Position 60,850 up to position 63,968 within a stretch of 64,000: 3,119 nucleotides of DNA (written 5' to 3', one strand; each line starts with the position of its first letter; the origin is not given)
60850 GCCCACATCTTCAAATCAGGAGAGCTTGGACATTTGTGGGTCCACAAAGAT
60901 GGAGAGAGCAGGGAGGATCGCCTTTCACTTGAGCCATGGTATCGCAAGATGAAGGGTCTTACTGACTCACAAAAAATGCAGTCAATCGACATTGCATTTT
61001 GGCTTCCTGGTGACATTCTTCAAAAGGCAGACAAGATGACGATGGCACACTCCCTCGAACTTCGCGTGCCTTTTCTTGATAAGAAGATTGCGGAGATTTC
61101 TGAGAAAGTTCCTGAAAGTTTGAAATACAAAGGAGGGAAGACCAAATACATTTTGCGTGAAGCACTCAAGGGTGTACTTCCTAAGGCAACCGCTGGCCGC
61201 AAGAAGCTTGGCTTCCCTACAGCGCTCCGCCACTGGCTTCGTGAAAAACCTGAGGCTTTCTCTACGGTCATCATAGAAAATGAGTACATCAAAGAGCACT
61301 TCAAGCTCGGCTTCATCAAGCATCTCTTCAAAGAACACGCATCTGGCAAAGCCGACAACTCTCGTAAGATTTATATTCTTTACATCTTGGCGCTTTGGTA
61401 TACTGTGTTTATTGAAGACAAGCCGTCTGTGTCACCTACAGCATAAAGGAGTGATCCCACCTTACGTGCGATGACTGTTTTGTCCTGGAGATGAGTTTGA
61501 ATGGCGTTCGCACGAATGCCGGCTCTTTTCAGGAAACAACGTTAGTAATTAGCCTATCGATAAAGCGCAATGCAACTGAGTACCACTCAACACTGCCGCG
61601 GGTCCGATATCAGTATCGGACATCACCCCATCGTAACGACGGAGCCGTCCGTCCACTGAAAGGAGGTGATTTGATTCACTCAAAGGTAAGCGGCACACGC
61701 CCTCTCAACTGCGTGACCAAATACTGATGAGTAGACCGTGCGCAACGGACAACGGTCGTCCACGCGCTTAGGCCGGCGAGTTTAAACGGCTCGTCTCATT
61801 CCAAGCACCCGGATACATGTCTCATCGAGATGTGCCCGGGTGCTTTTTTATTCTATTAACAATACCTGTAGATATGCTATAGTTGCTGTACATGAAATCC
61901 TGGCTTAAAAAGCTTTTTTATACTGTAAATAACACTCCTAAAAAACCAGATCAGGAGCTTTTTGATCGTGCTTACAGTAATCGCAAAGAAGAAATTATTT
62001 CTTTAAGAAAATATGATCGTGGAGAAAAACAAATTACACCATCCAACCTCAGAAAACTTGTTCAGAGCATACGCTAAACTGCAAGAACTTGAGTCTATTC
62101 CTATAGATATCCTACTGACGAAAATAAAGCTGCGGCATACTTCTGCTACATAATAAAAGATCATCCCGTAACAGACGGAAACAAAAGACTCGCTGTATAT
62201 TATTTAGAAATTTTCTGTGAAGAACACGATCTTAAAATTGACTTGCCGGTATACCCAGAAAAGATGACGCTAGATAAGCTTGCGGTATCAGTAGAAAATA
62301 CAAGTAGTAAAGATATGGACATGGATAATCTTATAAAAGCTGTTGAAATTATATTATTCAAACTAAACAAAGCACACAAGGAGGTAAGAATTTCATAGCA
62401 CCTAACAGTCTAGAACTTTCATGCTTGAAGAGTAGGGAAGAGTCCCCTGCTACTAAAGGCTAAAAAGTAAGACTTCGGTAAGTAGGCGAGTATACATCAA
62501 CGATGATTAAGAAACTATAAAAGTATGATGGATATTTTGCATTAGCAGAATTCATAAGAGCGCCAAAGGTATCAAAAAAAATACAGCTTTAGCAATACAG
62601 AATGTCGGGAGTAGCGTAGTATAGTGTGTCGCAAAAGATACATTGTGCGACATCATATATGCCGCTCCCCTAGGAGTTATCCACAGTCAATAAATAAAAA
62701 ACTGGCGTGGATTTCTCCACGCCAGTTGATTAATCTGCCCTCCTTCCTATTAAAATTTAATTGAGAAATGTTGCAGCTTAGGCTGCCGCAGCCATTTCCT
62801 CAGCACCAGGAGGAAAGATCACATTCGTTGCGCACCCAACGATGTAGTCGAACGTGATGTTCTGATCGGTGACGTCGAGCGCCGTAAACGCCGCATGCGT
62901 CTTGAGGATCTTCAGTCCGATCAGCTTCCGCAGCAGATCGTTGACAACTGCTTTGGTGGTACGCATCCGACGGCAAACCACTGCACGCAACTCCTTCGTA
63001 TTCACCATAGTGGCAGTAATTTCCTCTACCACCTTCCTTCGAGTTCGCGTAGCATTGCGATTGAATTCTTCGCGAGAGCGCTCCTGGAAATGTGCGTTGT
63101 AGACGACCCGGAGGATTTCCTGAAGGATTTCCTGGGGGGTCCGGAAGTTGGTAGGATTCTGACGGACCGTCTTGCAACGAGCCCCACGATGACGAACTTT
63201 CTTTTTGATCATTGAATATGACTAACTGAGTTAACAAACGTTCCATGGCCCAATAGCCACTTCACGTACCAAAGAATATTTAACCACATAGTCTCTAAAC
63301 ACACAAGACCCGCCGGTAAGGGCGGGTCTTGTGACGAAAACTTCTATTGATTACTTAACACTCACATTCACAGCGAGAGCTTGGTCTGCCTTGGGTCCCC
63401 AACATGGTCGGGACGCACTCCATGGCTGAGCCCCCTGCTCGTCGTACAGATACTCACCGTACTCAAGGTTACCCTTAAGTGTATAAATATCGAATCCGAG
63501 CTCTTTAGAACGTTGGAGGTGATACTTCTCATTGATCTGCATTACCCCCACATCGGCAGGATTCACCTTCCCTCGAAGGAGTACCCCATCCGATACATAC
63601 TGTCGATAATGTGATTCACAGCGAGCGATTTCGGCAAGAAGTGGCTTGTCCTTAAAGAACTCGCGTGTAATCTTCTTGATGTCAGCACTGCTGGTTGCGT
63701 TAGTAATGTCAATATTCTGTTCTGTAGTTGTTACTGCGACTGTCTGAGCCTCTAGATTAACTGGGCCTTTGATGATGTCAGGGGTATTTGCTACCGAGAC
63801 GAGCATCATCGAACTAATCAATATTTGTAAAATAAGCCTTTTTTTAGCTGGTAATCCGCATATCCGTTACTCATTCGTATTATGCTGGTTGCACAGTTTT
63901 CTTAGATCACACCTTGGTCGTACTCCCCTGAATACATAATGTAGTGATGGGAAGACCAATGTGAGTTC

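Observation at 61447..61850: About 400-nt structured noncoding region after asnB containing an anti-SD-complementary sequence and ending in a terminator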

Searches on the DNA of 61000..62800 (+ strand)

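Call 3: search_rna_families(source=window, start=61000, end=62800, threshold=evalue, max_evalue=10, show_alignments=3)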
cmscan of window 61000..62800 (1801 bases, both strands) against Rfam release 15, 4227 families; matches with E-value up to 10: 6.
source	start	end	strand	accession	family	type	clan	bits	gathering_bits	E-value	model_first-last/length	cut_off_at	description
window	62471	62553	-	RF01422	snoR116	Gene; snRNA; snoRNA; CD-box;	-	20.6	47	0.76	1-86/86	no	small nucleolar RNA snoR116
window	61342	61428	-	RF02183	ST7-OT3_1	Gene; lncRNA;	-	19.8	50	2.9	1-79/79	no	ST7 overlapping transcript 3 conserved region 1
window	62700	62731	-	RF02058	STnc400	Gene;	-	17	80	4.4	84-115/125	no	Gammaproteobacterial sRNA STnc400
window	61466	61513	+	RF01611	ceN108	Gene; snRNA; snoRNA; CD-box;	-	16.8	50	3.5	1-70/70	no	Caenorhabditis snoRNA ceN108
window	62517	62633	-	RF00294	snoTBR17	Gene; snRNA; snoRNA; CD-box;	-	14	40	3.2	1-119/119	no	Small nucleolar RNA TBR17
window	62610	62668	+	RF01477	rli43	Gene; sRNA;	-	11.7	100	8.6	60-192/255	no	Listeria sRNA rli43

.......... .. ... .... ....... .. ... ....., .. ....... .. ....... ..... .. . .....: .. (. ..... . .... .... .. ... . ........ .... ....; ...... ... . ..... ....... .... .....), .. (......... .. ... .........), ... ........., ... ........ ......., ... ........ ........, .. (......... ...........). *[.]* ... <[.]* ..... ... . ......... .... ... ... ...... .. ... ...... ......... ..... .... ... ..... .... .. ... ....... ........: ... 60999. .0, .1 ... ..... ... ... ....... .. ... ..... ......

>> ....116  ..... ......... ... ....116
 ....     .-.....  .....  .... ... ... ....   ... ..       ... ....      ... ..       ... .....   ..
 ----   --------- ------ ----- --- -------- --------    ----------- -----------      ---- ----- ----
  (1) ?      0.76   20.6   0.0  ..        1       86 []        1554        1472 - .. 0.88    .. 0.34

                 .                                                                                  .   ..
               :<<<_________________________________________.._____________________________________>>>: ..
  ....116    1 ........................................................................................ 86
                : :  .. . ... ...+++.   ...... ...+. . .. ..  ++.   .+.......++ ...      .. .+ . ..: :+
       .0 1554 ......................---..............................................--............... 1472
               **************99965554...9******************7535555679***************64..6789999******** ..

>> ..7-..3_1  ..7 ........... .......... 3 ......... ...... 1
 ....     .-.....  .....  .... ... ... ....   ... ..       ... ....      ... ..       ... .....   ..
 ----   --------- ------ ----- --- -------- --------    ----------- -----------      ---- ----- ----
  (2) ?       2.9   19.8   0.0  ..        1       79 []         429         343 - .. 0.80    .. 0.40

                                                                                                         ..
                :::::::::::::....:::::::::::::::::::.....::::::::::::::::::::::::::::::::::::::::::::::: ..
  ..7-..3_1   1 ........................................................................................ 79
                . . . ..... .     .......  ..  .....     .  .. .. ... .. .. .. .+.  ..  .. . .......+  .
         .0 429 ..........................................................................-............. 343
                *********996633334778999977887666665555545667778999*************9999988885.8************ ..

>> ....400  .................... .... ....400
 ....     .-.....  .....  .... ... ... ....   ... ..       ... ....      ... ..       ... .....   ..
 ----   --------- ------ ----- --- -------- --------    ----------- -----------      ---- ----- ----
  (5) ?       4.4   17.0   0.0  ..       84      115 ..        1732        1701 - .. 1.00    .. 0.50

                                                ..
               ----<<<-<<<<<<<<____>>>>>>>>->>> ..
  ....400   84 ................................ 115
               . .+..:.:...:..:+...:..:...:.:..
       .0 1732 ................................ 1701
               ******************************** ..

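Call 15: search_dna_similar(query=window:61447-61860:+, collection=phages, mode=distant, max_evalue=1)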
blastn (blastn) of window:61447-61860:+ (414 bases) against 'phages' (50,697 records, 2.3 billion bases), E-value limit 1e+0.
No match.

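Call 16: search_dna_similar(query=window:61447-61860:+, collection=plasmids, mode=distant, max_evalue=1)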
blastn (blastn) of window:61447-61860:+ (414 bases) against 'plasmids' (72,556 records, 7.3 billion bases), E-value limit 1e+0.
No match.
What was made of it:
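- Tried and rejected: Distant searches of phages and plasmids found no match (calls 15, 16).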

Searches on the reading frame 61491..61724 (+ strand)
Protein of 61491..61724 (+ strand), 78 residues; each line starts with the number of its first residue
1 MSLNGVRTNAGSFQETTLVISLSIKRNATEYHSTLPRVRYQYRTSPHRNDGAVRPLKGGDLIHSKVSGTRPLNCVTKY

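Call 18: search_protein_families(library=pfam, proteins=[window:61491-61724:+], max_evalue=0.1)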
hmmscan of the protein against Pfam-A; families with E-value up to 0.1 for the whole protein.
window:61491-61724:+ (78 aa): 0 families

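Call 20: find_homologous_proteins(query=window:61491-61724:+, max_evalue=10)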
Query window:61491-61724:+: no candidate shares three 5-residue words with the query. No homologue found.
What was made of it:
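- Checked: It has no Pfam hit (call 18) and no homologue among 5.8 billion proteins (call 20).
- The ORF has no Pfam hit (call 18) and no homologue in 5.8 billion proteins (call 20).
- Tried and rejected: A search with the 78-aa ORF, also meant to catch spurious ORF calls over homologous RNAs, found nothing (call 20).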

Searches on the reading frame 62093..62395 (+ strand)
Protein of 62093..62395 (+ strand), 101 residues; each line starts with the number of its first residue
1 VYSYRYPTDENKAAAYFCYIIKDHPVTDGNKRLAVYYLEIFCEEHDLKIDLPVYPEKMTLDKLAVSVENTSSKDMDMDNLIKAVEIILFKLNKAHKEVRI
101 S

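Call 85: search_protein_families(library=pfam, proteins=[window:62093-62395:+], max_evalue=0.1)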
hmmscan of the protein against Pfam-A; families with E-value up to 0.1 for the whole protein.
seq(101 aa): 1 family
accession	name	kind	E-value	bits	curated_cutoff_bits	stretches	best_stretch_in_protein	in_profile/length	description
PF02661.23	Fic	-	3e-06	28.4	24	1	6-41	52-92/93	Fic/DOC family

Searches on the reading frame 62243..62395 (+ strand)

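Call 18: search_protein_families(library=pfam, proteins=[window:62243-62395:+], max_evalue=0.1)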
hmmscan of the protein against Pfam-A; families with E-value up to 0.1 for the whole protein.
window:62243-62395:+ (51 aa): 1 family
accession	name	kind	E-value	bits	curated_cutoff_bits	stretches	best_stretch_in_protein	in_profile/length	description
PF21220.3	RecQ-1-like_HTH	-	0.045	14.3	27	1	8-39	15-40/51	RecQ-1-like, helix-turn-helix domain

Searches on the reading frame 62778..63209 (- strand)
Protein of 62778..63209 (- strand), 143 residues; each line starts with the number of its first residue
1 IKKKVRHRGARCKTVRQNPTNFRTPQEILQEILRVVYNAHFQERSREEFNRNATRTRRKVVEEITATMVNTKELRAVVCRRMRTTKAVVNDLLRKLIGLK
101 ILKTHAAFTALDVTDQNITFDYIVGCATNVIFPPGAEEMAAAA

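Call 18: search_protein_families(library=pfam, proteins=[window:62778-63209:-], max_evalue=0.1)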
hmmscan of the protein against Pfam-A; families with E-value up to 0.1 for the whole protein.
window:62778-63209:- (143 aa): 1 family
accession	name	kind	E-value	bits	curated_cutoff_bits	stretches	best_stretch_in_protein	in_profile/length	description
PF01515.24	PTA_PTB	-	0.039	13.8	24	1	51-141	94-179/319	Phosphate acetyl/butaryl transferase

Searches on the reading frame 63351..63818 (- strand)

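Call 18: search_protein_families(library=pfam, proteins=[window:63351-63818:-], max_evalue=0.1)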
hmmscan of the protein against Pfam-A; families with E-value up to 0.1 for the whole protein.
window:63351-63818:- (155 aa): 2 families
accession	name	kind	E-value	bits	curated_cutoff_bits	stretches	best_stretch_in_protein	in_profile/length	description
PF01464.25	SLT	-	0.0076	16.2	21.3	1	49-98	5-46/117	Transglycosylase SLT domain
PF03953.22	Tubulin_C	-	0.1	13.2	26.6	0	39-91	18-67/126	Tubulin C-terminal domain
